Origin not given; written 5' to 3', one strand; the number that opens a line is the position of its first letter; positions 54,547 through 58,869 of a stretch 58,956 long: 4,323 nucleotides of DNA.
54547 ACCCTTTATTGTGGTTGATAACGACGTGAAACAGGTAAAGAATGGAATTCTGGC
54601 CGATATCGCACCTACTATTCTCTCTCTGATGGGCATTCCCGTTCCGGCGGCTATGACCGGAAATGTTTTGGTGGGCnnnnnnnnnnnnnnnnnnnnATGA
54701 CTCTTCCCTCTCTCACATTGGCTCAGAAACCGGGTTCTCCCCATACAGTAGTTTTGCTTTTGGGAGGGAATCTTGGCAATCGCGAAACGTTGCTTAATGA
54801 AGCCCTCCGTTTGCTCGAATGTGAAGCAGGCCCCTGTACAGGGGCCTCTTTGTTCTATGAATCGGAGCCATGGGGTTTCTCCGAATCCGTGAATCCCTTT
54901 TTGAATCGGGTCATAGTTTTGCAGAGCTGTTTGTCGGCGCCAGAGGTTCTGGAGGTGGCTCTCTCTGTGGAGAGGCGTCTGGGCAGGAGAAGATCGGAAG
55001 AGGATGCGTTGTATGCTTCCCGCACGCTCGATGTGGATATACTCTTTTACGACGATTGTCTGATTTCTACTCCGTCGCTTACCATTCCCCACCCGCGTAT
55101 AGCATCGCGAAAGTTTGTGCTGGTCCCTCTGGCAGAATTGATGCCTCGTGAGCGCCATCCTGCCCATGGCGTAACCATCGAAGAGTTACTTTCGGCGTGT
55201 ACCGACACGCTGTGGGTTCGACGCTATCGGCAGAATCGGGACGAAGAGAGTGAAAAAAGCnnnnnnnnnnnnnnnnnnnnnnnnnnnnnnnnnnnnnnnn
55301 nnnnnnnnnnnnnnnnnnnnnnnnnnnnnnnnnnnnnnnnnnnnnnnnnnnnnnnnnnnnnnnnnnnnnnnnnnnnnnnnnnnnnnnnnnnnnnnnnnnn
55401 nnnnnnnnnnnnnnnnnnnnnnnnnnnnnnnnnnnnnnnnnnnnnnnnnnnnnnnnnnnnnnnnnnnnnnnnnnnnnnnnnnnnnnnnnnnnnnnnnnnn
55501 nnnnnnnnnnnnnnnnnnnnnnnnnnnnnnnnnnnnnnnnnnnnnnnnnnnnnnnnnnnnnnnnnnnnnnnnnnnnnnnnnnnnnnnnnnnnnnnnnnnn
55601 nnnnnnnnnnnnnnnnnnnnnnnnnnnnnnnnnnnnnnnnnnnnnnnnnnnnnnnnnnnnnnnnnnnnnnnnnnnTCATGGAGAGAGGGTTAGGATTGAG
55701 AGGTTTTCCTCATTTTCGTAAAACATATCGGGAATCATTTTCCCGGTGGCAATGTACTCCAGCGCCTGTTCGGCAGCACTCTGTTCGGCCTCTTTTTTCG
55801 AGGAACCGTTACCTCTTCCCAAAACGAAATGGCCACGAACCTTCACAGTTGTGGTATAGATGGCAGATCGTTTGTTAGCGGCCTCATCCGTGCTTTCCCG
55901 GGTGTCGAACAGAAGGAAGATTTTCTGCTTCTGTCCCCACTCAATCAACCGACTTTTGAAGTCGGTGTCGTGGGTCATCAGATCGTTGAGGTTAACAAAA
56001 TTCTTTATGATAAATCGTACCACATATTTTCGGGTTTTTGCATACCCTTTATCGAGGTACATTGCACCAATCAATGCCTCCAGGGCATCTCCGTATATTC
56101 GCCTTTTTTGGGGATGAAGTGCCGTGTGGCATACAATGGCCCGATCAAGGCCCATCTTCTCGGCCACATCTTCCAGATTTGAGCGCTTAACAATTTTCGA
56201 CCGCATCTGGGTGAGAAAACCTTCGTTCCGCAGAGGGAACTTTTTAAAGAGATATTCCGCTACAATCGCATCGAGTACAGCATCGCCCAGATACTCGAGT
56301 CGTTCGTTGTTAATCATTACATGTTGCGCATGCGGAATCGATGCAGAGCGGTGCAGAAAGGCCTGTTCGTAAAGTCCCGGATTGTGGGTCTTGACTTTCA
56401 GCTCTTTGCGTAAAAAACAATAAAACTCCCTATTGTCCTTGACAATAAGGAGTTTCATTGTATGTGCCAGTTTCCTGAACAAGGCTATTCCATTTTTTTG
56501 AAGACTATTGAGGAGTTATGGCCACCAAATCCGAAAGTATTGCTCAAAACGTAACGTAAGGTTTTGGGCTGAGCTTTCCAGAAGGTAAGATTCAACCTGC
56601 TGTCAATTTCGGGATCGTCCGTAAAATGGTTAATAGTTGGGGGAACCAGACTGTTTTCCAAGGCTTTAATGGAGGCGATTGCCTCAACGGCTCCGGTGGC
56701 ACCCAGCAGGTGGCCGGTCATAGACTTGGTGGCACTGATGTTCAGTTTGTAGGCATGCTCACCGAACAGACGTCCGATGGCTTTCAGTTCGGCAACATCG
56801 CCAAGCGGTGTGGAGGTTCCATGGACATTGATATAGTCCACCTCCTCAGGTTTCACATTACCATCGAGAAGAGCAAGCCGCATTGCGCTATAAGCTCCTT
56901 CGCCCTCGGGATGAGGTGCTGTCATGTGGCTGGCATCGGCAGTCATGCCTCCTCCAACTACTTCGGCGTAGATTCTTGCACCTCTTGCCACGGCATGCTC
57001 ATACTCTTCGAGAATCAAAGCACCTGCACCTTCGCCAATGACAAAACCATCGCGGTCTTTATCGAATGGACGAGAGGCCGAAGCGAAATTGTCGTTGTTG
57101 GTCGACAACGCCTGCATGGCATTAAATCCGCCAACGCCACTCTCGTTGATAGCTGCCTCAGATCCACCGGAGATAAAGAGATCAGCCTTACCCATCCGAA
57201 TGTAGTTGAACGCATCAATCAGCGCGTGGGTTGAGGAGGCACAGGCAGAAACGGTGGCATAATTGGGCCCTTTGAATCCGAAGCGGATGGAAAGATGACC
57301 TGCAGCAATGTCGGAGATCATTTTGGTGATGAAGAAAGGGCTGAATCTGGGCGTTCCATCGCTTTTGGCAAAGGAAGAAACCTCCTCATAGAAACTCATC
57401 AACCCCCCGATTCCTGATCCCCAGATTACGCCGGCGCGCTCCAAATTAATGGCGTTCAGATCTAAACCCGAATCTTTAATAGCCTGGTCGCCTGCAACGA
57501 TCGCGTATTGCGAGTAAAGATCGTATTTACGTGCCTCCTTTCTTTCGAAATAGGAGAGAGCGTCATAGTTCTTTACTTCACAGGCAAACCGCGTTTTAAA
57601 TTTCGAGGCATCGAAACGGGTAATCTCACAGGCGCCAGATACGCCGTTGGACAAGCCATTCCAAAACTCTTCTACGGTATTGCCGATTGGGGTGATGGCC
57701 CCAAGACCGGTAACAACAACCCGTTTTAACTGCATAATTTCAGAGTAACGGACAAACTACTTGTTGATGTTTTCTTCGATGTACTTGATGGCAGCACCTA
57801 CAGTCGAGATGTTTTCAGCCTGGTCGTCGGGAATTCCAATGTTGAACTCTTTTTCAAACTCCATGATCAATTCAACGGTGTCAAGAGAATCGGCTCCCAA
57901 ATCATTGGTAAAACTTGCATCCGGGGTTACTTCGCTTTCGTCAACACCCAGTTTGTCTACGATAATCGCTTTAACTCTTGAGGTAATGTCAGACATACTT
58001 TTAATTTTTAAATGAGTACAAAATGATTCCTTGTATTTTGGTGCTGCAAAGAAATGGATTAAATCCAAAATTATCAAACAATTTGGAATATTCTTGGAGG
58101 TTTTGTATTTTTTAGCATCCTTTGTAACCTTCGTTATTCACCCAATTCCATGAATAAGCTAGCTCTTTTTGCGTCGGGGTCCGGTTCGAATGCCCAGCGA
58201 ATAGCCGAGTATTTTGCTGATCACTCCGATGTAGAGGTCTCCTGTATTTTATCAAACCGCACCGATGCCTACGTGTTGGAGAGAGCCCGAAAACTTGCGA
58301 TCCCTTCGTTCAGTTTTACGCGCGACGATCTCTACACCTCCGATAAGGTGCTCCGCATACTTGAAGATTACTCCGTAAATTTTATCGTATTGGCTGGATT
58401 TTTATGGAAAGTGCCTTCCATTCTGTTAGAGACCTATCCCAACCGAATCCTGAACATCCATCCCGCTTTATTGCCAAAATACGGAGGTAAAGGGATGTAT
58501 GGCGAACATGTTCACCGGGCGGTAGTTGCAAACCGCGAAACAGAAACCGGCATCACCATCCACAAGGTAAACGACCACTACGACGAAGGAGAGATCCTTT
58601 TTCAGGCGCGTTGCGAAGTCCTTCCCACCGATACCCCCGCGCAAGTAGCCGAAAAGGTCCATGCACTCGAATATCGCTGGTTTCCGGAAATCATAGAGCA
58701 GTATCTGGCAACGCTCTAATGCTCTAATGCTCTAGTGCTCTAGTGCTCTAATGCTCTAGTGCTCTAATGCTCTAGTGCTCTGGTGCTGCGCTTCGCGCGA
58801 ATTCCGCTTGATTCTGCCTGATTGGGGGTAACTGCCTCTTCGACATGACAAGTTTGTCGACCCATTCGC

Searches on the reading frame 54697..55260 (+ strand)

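Call 23: search_protein_families(library=pfam, proteins=[window:54697-55260:+])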
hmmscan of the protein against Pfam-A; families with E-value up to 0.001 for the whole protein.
window:54697-55260:+ (188 aa): 1 family
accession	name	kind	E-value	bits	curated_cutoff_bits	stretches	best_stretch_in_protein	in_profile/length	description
PF01288.25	HPPK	-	3.9e-31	108.3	25.7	1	20-150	2-116/116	7,8-dihydro-6-hydroxymethylpterin-pyrophosphokinase (HPPK)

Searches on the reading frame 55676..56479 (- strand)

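Call 22: search_protein_families(library=pfam, proteins=[window:55676-56479:-])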
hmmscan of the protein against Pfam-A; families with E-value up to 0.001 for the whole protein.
window:55676-56479:- (267 aa): 4 families
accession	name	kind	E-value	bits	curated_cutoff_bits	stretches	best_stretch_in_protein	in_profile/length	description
PF14622.11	Ribonucleas_3_3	-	5.7e-28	98.1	35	1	34-159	2-126/128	Ribonuclease-III-like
PF00636.31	Ribonuclease_3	-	4.3e-22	79.2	27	1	59-145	1-102/102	Ribonuclease III domain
PF00035.32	dsrm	-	2.5e-12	47.6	23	1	175-242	2-65/66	Double-stranded RNA binding motif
PF22935.1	RM44_endonuclase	-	1.4e-08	35.3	27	1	53-140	54-139/139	Large ribosomal subunit protein mL44, endonuclease domain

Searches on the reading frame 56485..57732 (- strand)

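Call 23: search_protein_families(library=pfam, proteins=[window:56485-57732:-])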
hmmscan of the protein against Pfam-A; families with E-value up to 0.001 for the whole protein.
window:56485-57732:- (415 aa): 3 families
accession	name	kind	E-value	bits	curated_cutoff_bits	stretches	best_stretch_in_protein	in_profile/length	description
PF00109.32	ketoacyl-synt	-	5.7e-55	187.1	20.8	1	3-247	2-252/252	Beta-ketoacyl synthase, N-terminal domain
PF02801.28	Ketoacyl-synt_C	-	4e-37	127.3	20.8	1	255-368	1-117/119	Beta-ketoacyl synthase, C-terminal domain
PF00108.29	Thiolase_N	-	0.00047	20.1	26.4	0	162-213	83-134/260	Thiolase, N-terminal domain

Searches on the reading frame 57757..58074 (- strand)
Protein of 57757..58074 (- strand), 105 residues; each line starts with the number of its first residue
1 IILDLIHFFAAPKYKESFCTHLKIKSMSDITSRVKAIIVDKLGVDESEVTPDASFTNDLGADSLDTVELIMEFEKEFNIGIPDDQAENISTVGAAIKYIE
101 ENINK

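Call 23: search_protein_families(library=pfam, proteins=[window:57757-58074:-])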
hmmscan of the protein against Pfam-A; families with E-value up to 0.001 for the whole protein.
window:57757-58074:- (105 aa): 3 families
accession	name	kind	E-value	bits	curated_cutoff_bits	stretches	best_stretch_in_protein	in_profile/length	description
PF00550.31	PP-binding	-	1.8e-16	60.6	20.8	1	33-99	2-67/67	Phosphopantetheine attachment site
PF23297.2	ACP_SdgA_C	-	8.3e-05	23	27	1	25-105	6-85/95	Highly reducing polyketide synthase sdgA, C-terminal ACP domain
PF07377.18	DUF1493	-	0.00046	21.3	21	1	39-80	20-60/108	Protein of unknown function (DUF1493)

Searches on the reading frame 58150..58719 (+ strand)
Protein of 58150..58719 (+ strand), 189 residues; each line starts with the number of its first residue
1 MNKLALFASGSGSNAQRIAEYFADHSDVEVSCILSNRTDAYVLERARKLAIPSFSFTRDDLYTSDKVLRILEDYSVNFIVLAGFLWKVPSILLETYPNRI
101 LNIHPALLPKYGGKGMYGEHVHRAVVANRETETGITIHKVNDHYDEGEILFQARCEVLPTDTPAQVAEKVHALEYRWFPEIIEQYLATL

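Call 23: search_protein_families(library=pfam, proteins=[window:58150-58716:+])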
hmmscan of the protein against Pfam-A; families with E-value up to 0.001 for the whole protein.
window:58150-58716:+ (189 aa): 1 family
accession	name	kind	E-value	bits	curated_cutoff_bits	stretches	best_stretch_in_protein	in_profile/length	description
PF00551.24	Formyl_trans_N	-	1.9e-39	135.7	26.1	1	3-182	2-181/181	Formyl transferase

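Call 74: find_encoding_contigs(protein=window:58150-58719:+, flank=10000, max_places=4)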
Protein window:58150-58719:+ (189 aa): 16 contigs read that carry it; 4 places shown.
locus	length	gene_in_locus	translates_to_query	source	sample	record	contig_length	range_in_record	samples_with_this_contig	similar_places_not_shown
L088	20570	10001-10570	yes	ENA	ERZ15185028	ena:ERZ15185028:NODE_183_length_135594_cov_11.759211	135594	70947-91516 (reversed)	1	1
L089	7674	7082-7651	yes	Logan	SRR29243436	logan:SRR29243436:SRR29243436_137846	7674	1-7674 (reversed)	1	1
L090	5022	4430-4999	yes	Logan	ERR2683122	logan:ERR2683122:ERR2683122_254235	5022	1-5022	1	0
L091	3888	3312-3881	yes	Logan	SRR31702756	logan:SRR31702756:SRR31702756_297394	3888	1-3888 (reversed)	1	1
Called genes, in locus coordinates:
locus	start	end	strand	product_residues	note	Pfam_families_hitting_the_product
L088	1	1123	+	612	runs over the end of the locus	PF01642:MM_CoA_mutase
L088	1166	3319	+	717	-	PF01642:MM_CoA_mutase, PF02310:B12-binding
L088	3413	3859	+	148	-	PF05036:SPOR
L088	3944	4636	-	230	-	PF13441:Gly-zipper_YMGG, PF13488:Gly-zipper_Omp (faint), PF00691:OmpA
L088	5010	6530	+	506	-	PF01676:Metalloenzyme, PF06415:iPGM_N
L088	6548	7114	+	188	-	PF01288:HPPK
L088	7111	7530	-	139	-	-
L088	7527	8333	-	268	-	PF22935:RM44_endonuclase, PF14622:Ribonucleas_3_3, PF00636:Ribonuclease_3, PF00035:dsrm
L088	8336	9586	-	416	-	PF00109:ketoacyl-synt, PF02801:Ketoacyl-synt_C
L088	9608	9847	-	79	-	PF00550:PP-binding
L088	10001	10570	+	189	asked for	PF00551:Formyl_trans_N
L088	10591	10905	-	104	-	-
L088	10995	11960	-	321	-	PF13432:TPR_16 (faint), PF07719:TPR_2 (faint), PF00515:TPR_1 (faint), PF13181:TPR_8 (faint), PF13424:TPR_12 (faint), PF13428:TPR_14 (faint), PF12895:ANAPC3 (faint), PF14559:TPR_19 (weak), +2 more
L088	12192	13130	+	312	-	PF13175:AAA_15 (faint), PF00005:ABC_tran, PF13555:AAA_29 (faint), PF13401:AAA_22 (faint), PF13304:AAA_21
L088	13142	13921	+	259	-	PF04055:Radical_SAM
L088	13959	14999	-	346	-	PF00512:HisKA, PF02518:HATPase_c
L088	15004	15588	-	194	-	PF00677:Lum_binding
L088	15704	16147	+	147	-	PF01243:PNPOx_N (weak)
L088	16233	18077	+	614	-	PF01558:POR, PF01855:POR_N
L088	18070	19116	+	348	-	PF02775:TPP_enzyme_C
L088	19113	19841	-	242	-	PF00072:Response_reg, PF04397:LytTR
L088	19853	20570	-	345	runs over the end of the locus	PF06580:His_kinase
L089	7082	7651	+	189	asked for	PF00551:Formyl_trans_N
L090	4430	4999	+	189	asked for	PF00551:Formyl_trans_N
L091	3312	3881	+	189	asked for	PF00551:Formyl_trans_N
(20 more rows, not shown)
